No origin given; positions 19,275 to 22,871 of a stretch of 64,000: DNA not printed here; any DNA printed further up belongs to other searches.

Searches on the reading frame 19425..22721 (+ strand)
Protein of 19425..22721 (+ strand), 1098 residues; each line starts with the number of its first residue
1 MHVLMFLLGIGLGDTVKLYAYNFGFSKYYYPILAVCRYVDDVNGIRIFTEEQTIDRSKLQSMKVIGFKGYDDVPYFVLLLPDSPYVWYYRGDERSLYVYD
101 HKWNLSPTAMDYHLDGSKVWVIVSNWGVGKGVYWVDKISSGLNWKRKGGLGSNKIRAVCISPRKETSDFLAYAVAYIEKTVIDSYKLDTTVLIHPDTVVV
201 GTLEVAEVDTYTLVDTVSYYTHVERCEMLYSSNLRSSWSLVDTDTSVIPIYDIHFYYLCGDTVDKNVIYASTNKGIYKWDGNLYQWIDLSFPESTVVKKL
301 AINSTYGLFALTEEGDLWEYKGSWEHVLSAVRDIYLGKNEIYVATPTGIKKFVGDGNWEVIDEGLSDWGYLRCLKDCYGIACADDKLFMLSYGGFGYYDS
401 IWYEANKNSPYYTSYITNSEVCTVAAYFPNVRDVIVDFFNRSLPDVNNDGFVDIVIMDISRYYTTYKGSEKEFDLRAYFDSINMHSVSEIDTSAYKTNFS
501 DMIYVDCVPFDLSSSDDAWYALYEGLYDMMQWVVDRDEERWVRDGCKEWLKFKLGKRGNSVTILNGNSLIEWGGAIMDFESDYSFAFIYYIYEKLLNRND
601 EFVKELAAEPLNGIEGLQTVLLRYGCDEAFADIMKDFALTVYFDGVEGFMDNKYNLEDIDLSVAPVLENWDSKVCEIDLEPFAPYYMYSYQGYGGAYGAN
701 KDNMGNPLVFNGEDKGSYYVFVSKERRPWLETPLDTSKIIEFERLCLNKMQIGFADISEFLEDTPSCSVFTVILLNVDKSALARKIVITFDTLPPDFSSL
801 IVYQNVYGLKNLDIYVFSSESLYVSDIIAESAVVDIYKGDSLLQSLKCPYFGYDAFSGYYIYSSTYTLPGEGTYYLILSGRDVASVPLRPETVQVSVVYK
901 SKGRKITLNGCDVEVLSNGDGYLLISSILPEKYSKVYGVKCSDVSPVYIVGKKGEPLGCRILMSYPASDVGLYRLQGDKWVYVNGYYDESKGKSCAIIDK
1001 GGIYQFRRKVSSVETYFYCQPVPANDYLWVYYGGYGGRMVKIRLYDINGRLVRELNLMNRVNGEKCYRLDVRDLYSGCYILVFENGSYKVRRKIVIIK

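Call 76: search_protein_families(library=pfam, proteins=[window:19425-22721:+], max_evalue=0.00001)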
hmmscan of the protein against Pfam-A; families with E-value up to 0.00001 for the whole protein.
window:19425-22721:+ (1098 aa): 1 family
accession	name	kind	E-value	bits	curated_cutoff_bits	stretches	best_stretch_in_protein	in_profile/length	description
PF18962.6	Por_Secre_tail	-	1.2e-08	35.6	27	1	1021-1096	3-75/75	Secretion system C-terminal sorting domain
